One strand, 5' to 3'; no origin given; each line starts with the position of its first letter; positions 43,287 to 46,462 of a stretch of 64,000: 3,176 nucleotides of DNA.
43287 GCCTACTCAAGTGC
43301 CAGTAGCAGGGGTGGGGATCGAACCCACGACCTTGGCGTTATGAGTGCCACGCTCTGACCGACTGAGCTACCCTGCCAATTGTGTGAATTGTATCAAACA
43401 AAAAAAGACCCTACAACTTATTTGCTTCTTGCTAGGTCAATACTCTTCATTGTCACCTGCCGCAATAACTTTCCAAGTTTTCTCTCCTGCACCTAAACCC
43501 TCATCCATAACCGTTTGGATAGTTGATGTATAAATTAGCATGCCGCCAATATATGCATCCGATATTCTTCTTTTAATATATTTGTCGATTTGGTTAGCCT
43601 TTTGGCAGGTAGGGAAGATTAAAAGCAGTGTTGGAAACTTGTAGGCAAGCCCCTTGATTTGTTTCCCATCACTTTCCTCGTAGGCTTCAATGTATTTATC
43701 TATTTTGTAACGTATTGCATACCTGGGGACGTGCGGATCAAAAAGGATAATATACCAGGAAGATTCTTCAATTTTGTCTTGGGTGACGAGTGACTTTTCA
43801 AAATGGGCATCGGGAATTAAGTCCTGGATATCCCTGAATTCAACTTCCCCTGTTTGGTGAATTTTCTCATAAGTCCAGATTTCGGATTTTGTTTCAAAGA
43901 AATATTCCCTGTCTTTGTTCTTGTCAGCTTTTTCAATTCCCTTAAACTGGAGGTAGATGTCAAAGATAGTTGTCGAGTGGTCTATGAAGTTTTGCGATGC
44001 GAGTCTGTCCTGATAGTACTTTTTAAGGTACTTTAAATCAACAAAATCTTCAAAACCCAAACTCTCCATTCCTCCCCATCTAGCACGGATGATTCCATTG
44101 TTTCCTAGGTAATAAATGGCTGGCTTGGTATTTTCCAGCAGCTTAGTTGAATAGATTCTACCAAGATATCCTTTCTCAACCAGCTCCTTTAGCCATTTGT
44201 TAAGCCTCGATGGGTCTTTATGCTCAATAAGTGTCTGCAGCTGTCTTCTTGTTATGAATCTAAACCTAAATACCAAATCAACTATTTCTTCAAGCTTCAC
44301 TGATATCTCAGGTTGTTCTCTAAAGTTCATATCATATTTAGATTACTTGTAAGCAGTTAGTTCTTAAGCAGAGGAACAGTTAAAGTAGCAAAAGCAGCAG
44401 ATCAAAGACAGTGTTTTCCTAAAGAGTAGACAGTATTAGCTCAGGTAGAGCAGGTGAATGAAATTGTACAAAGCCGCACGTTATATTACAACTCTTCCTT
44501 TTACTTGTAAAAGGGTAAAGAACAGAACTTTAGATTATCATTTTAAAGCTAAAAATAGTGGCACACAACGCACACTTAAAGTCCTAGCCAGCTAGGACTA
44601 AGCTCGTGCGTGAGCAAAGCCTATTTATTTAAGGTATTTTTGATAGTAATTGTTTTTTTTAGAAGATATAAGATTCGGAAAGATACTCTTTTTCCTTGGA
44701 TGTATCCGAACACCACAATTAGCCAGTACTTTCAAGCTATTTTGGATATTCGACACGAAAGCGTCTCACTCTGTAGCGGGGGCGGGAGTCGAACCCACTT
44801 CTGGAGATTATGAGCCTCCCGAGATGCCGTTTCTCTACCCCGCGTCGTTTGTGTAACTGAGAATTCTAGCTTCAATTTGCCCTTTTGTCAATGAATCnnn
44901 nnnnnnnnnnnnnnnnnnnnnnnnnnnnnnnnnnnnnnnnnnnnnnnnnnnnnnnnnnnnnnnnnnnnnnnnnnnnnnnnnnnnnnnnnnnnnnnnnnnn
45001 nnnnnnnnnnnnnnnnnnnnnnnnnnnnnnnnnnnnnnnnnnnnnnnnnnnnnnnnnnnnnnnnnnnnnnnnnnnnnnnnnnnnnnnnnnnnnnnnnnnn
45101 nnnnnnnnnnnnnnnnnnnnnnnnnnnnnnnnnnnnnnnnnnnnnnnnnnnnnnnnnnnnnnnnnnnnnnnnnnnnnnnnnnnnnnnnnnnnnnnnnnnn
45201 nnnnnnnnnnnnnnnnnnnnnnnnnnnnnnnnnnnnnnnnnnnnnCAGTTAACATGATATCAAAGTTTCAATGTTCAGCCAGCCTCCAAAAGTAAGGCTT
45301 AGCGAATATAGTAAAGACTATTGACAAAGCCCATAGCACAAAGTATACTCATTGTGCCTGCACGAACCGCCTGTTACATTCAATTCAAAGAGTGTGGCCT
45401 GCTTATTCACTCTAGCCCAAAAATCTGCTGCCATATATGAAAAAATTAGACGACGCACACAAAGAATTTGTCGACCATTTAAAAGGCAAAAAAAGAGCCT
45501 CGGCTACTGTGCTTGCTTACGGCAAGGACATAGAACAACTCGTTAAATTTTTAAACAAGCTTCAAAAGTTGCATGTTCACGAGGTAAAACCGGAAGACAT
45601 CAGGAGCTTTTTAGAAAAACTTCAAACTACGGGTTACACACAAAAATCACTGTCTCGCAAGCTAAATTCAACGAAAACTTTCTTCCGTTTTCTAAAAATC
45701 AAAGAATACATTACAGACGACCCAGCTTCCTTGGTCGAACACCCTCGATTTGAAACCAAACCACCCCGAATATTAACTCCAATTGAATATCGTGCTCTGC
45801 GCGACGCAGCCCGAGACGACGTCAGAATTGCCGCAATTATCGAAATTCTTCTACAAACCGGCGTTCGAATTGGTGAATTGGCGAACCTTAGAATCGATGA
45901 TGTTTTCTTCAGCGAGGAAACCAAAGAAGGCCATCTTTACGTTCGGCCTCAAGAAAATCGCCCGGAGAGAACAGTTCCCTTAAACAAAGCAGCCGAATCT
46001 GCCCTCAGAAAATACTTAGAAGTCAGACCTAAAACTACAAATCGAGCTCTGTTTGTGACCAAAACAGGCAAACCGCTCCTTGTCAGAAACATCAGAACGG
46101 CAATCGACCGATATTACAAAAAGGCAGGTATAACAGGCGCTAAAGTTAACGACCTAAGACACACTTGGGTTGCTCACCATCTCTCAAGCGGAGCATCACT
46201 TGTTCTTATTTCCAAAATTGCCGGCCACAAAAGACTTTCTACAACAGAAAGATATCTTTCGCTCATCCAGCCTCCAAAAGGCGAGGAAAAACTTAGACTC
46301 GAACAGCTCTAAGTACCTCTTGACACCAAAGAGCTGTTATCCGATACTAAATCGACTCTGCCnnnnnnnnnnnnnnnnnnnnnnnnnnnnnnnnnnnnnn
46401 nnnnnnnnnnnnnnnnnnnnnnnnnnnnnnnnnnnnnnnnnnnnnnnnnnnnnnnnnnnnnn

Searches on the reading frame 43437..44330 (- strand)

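Call 17: search_protein_families(library=pfam, proteins=[window:43437-44330:-], max_evalue=0.01)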
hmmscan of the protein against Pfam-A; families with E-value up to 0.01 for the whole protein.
window:43437-44330:- (297 aa): 2 families
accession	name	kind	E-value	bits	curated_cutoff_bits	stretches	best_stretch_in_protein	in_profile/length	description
PF13814.12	Replic_Relax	-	1.2e-07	32.4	25.3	1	22-181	6-148/191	Replication-relaxation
PF18954.5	DUF5697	-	0.0065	17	27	0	14-66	1-53/161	Family of unknown function (DUF5697)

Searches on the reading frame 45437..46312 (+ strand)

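Call 17: search_protein_families(library=pfam, proteins=[window:45437-46312:+], max_evalue=0.01)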
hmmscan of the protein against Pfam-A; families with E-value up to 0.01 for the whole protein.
window:45437-46312:+ (291 aa): 4 families
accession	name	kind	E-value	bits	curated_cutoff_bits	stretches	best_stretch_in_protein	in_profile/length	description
PF00589.27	Phage_integrase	-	3.4e-30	105.5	27.1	1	113-275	3-167/172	Phage integrase family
PF02899.23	Phage_int_SAM_1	-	3.7e-16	59.6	22.3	1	9-87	2-80/83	Phage integrase, N-terminal SAM-like domain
PF13495.12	Phage_int_SAM_4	-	4.8e-09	36.9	27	1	10-88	4-80/85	Phage integrase, N-terminal SAM-like domain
PF13102.12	Phage_int_SAM_5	-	0.0011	19.8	22.3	1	8-96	6-92/98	Phage integrase SAM-like domain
